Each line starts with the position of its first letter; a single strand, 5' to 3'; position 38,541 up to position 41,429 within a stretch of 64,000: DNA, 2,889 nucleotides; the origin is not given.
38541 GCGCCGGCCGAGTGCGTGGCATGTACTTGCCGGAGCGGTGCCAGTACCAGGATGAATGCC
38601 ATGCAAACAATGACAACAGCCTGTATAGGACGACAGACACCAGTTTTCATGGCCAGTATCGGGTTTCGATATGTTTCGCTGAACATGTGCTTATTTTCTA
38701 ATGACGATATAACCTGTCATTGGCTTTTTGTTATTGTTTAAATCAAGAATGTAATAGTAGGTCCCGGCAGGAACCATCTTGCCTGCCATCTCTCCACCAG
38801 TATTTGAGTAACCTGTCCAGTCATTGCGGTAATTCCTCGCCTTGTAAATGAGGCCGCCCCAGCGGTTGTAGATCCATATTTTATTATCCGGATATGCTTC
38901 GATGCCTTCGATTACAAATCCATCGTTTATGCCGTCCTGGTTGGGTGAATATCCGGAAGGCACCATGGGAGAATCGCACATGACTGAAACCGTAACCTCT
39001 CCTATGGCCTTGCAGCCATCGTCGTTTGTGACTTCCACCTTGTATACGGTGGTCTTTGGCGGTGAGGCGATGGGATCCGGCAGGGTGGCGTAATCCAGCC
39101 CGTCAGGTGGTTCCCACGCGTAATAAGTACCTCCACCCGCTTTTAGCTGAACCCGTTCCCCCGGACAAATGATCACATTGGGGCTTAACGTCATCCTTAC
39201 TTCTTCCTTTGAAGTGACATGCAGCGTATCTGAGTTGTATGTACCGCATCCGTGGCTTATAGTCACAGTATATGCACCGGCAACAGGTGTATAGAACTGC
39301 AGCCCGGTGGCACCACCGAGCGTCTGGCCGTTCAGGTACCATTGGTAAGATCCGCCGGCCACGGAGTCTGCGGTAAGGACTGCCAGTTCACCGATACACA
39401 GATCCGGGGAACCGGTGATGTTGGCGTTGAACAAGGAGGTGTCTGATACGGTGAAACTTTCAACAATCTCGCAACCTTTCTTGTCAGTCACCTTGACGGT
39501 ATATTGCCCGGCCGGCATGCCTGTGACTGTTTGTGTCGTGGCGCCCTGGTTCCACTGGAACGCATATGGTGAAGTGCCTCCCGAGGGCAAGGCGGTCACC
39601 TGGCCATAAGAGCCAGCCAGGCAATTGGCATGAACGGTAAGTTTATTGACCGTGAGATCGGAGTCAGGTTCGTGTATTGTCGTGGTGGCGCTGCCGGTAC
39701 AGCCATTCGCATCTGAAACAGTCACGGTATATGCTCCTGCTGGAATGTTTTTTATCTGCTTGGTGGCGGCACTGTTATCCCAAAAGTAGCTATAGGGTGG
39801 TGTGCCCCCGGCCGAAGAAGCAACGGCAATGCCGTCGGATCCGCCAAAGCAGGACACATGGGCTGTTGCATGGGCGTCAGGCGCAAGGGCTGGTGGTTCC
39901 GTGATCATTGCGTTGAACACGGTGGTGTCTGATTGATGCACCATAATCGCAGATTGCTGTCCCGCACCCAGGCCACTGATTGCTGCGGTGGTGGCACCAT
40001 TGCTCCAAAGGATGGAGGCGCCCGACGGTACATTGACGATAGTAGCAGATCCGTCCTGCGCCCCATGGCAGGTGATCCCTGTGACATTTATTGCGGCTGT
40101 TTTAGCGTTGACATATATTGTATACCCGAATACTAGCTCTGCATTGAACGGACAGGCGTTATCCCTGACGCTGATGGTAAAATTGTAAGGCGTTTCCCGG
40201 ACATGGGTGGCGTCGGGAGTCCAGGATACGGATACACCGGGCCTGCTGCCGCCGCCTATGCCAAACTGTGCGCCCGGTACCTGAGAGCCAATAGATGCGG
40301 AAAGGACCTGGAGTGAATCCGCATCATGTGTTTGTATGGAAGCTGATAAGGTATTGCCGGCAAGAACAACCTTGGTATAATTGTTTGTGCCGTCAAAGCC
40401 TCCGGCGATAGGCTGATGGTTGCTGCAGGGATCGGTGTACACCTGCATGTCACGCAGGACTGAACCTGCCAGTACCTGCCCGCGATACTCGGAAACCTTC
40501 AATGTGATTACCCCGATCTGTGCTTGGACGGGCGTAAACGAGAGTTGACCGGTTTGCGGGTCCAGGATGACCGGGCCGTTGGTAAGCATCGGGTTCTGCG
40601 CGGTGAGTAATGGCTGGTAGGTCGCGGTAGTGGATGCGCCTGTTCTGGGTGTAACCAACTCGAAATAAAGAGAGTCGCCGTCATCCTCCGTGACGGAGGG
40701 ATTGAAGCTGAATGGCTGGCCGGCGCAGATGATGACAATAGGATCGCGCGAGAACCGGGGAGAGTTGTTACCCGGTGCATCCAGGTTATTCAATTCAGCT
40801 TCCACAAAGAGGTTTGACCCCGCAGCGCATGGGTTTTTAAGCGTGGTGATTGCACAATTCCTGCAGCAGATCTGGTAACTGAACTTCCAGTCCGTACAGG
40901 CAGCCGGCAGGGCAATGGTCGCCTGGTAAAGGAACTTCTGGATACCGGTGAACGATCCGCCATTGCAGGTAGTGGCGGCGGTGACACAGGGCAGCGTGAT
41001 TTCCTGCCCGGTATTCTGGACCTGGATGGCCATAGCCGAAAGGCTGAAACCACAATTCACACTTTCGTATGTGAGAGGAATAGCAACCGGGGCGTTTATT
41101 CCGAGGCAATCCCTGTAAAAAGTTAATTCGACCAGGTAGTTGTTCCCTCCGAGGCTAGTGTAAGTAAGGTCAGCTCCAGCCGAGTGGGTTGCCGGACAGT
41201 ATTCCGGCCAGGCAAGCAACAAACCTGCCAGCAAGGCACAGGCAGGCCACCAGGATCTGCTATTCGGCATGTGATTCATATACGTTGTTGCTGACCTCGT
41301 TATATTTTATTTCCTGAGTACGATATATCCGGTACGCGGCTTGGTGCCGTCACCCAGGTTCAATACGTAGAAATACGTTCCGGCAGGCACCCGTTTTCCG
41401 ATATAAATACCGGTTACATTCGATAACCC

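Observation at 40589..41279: Cysteine-rich ~230-aa N-terminal domain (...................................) shared by the two smaller CTD proteins; first copy, in the 862-aa protein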

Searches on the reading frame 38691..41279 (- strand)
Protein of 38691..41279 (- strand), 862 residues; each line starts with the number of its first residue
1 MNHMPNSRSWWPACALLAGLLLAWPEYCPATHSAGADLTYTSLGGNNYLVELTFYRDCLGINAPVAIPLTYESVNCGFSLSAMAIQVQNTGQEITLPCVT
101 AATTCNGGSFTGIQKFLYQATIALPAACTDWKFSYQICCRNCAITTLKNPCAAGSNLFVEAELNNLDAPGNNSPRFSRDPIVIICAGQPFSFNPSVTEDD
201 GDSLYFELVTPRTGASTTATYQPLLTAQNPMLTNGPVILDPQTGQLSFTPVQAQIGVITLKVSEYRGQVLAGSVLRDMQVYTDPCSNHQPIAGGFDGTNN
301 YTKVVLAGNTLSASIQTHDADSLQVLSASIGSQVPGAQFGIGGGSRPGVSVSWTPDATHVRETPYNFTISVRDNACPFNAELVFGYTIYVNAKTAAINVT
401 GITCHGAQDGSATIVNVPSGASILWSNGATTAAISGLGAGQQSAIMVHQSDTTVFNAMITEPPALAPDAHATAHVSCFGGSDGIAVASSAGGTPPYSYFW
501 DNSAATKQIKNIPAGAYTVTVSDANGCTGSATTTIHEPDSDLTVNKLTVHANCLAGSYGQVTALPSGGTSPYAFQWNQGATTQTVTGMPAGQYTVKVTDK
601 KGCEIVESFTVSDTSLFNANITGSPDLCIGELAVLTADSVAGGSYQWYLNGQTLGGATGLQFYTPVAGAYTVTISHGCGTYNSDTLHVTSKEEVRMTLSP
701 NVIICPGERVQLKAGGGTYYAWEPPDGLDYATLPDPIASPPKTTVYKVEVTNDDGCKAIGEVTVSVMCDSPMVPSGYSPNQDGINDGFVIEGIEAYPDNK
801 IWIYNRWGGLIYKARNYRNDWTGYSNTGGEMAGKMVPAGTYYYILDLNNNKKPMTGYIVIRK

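Call 4: search_protein_families(library=pfam, proteins=[window:38691-41279:-], max_evalue=0.1)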
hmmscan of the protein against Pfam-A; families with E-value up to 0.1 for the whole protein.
window:38691-41279:- (862 aa): 9 families
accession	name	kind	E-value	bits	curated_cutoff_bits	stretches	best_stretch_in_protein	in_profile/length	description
PF13585.12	CHU_C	-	4.5e-27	94.4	27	1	773-860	3-86/86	CHU_C Type IX secretion signal domain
PF13573.12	SprB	-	8.5e-14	51.4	28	2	475-504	7-36/37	SprB repeat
PF06832.18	BiPBP_C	-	1.1e-05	25.7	26.8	0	634-675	36-79/90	Penicillin-Binding Protein C-terminus Family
PF22352.2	K319L-like_PKD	-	0.00015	22.1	27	0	741-766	59-84/84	K319L-like, PKD domain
PF13620.12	CarboxypepD_reg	-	0.0051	17.6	32.3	0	509-536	42-70/82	Carboxypeptidase regulatory-like domain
PF08308.17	PEGA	-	0.02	15.2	20.8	0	648-697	16-64/71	PEGA domain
PF19081.6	Ig_7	-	0.026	15.2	27.3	1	624-667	9-54/84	Ig-like domain CHU_C associated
PF16820.11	PKD_3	-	0.055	13.8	26.3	0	641-674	31-64/68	PKD-like domain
PF17963.7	Big_9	-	0.099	14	23.6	0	287-374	1-77/89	Bacterial Ig domain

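Call 5: search_protein_families(library=ncbifam, proteins=[window:38691-41279:-], max_evalue=0.1)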
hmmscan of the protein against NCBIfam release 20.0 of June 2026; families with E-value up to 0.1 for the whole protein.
window:38691-41279:- (862 aa): 2 families
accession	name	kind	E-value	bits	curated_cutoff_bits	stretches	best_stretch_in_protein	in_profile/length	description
TIGR04131.1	Bac_Flav_CTERM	domain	2.5e-13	50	35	1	774-860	4-83/85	T9SS type B sorting domain-containing protein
TIGR04183.1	Por_Secre_tail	domain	0.008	16.1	23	0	502-526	39-63/72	T9SS type A sorting domain-containing protein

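Call 31: find_encoding_contigs(protein=window:38691-41279:-, flank=2000, max_places=3)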
Protein window:38691-41279:- (862 aa): no gene with exactly this product is on record in the collection.

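Call 43: search_protein_families(library=pfam, alignment_id=A5, max_evalue=0.00001)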
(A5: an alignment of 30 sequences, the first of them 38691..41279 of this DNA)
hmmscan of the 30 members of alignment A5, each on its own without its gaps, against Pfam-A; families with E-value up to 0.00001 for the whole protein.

A. member 1, window:38691-41279:- (862 aa): 2 families
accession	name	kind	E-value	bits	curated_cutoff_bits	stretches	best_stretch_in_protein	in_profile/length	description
PF13585.12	CHU_C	-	4.5e-27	94.4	27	1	773-860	3-86/86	CHU_C Type IX secretion signal domain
PF13573.12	SprB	-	8.5e-14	51.4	28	1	475-504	7-36/37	SprB repeat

B. families by the number of members that match (of 30 scanned): 16 families
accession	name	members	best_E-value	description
PF13573.12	SprB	25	5.9e-191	SprB repeat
PF13585.12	CHU_C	21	1.1e-27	CHU_C Type IX secretion signal domain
PF23585.1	DUF7137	13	7.5e-22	Domain of unknown function (DUF7137)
PF18962.6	Por_Secre_tail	12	4e-17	Secretion system C-terminal sorting domain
PF18911.6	PKD_4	10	1.5e-193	PKD domain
PF00801.26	PKD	10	8.3e-107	PKD domain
PF06832.18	BiPBP_C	7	1.7e-23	Penicillin-Binding Protein C-terminus Family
PF19081.6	Ig_7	4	8.6e-17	Ig-like domain CHU_C associated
PF08329.16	ChitinaseA_N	2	2.3e-20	Chitinase A, N-terminal domain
PF22352.2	K319L-like_PKD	2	5.8e-11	K319L-like, PKD domain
PF19408.5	PKD_6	1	5.4e-35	PKD-like domain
PF17963.7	Big_9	1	7.1e-07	Bacterial Ig domain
PF00041.27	fn3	1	3.6e-06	Fibronectin type III domain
PF17957.7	Big_7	1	6.4e-06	Bacterial Ig domain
PF08940.17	DUF1918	1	6.6e-06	Domain of unknown function (DUF1918)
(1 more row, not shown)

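Call 45: list_cluster_members(proteins=[window:38691-41279:-, window:34910-38686:-, window:57344-58300:-])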
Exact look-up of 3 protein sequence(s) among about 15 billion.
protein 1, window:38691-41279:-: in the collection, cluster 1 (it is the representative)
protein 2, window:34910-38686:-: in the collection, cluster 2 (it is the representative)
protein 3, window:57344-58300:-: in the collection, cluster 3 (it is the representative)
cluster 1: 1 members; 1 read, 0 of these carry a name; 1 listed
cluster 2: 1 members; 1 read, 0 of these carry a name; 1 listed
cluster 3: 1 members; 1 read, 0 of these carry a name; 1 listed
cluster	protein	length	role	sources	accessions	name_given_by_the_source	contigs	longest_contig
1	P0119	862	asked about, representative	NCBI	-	-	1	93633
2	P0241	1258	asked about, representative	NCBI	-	-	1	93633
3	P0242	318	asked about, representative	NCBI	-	-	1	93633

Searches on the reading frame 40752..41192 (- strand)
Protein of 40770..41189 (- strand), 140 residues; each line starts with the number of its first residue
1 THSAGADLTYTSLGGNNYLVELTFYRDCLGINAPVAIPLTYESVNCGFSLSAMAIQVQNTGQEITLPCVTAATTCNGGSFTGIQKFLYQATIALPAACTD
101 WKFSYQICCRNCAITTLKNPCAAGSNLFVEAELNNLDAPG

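Call 25: predict_structure(alignment_id=A2)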
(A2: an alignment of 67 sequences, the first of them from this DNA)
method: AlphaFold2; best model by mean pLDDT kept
length: 147 residues; sequences in the alignment: 67
mean_pLDDT: 92.3   pTM: 0.86
mean pLDDT of the five models: 92.3, 92.3, 91.9, 91.5, 90.9
residues with pLDDT >= 90: 102; 70-90: 43; 50-70: 1; < 50: 1
segments of 3 or more residues with pLDDT < 50: none
pLDDT, mean of each block of 10 residues (from residue 1): 84 98 93 91 98 98 86 88 94 98 95 84 87 97 91
secondary structure, 60 per line:
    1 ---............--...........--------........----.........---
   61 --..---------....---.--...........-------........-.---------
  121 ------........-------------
elements in order: E4-15 E18-28 E37-44 E49-57 E84-94 E102-109 E127-134

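Call 42: search_protein_representatives(alignment_id=A3)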
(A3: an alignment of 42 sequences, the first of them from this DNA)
Query: 42 sequences, 139 profile positions. Proteins with E-value up to 0.001 (for the whole library): 10287; up to 1e-10: 6716; up to 1e-30: 848. The best 150 are listed.
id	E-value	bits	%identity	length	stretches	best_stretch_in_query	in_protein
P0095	1.9e-53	196.4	-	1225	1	1-136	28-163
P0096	9.6e-53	194.2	-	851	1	1-139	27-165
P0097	1.2e-51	190.7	-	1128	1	1-138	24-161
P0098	1.8e-51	190.0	-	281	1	1-139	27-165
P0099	3.2e-51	189.2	-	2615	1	1-137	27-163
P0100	3.6e-51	189.1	-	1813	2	1-139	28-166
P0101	1.6e-50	187.0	-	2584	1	1-139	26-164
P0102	1.7e-50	186.9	-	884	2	5-138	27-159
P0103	1.9e-50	186.7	-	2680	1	1-139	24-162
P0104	5.7e-50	185.2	-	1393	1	1-139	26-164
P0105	5.9e-50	185.2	-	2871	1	1-139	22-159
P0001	1.6e-49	183.7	-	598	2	1-139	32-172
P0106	4.7e-49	182.2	-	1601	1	1-137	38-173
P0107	7.7e-49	181.5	-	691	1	1-139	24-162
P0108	3.6e-48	179.4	-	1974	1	1-139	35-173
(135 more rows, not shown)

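Call 55: search_solved_structures(query=A3, max_evalue=10, show_alignments=1)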
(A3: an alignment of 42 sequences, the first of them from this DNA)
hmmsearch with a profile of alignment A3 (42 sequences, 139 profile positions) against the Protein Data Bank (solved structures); distinct sequences matched with E-value up to 10: 2.
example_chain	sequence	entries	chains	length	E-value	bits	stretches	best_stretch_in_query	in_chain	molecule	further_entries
3r66_C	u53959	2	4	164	0.76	13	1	3-24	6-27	Ubiquitin-like protein ISG15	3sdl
6e18_A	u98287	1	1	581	3.5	10.9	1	47-112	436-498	Hapless 2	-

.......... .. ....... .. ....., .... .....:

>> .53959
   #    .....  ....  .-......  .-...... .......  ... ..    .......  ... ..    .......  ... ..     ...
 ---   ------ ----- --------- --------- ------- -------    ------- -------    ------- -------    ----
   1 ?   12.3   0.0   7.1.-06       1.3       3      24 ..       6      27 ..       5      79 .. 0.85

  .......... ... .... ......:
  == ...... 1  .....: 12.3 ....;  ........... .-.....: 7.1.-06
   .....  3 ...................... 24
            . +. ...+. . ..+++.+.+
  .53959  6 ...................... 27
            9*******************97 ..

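Call 57: search_protein_families(library=pfam, proteins=[window:40770-41189:-], max_evalue=10)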
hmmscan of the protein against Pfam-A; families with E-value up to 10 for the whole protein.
seq(140 aa): 0 families

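Call 64: fold_search(model_id=the predicted structure, library=pdb)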
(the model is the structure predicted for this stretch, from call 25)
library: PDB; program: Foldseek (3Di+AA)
matches with E <= 10: 937; with E <= 0.001: 0
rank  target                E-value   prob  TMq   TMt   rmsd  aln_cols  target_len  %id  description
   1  1xzw_B                1.1e-02  1.00  0.41  0.16   4.9       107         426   15  Sweet potato purple acid phosphatase/phosphate complex (released 2004-12-14)
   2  1xzw_A                1.5e-02  1.00  0.40  0.16   4.8       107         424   15  Sweet potato purple acid phosphatase/phosphate complex (released 2004-12-14)
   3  6hwr_C                2.3e-02  0.98  0.36  0.15   6.3       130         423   12  Red kidney bean purple acid phosphatase in complex with adenosine divanadate (released 2019-04-03)
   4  4dhl_A                2.6e-02  0.97  0.35  0.15   6.2       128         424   12  Crystal structure of red kidney bean purple acid phosphatase in complex with Maybridge fragment MO07123 (released 2012-12-12)
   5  4dhl_C                3.1e-02  0.97  0.36  0.15   6.2       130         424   12  Crystal structure of red kidney bean purple acid phosphatase in complex with Maybridge fragment MO07123 (released 2012-12-12)
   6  8brn_B                3.1e-02  0.97  0.36  0.15   6.2       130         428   12  Crystal structure of red kidney bean purple acid phosphatase in complex with an alpha-aminonaphthylmethylphosphonic ac (released 2023-08-02)
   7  3tbs_D                6.2e-02  0.72  0.30  0.19   7.9       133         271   13  CRYSTAL STRUCTURE OF THE MURINE CLASS I MAJOR HISTOCOMPATIBILITY COMPLEX H-2DB IN COMPLEX THE WITH LCMV-DERIVED GP33 A (released 2012-08-08)
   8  2ol3_H                1.1e-01  0.63  0.27  0.17   8.0       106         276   14  crystal structure of BM3.3 ScFV TCR in complex with PBM8-H-2KBM8 MHC class I molecule (released 2007-04-03)
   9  3tbs_A                1.2e-01  0.66  0.31  0.20   7.0       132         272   12  CRYSTAL STRUCTURE OF THE MURINE CLASS I MAJOR HISTOCOMPATIBILITY COMPLEX H-2DB IN COMPLEX THE WITH LCMV-DERIVED GP33 A (released 2012-08-08)
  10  2zsv_A                1.3e-01  0.54  0.29  0.18   8.4       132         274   15  Crystal structure of H-2Kb in complex with JHMV epitope S598 (released 2008-11-04)
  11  3rol_C                1.4e-01  0.57  0.30  0.19   8.0       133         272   14  Murine class I major histocompatibility complex H-2Kb in complex with post-translationally modified LCMV-derived gp34- (released 2012-04-04)
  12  3ws6_B                1.5e-01  0.54  0.29  0.18   8.3       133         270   14  Crystal Structure of H-2D in complex with a mimotopic peptide (released 2014-03-26)
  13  3tbw_E                1.6e-01  0.54  0.29  0.19   7.7       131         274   12  CRYSTAL STRUCTURE OF THE MURINE CLASS I MAJOR HISTOCOMPATIBILITY COMPLEX H-2DB IN COMPLEX WITH THE LCMV-DERIVED GP33 A (released 2012-08-08)
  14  7vt9_A                1.6e-01  0.87  0.35  0.10   6.1       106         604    9  CRYSTAL STRUCTURE AT 3.4 ANGSTROMS RESOLUTION OF Maltodextrin glucosidase, MalZ, FROM Escherichia coli (released 2022-10-26)
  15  3rol_A                1.6e-01  0.57  0.30  0.19   8.0       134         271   13  Murine class I major histocompatibility complex H-2Kb in complex with post-translationally modified LCMV-derived gp34- (released 2012-04-04)
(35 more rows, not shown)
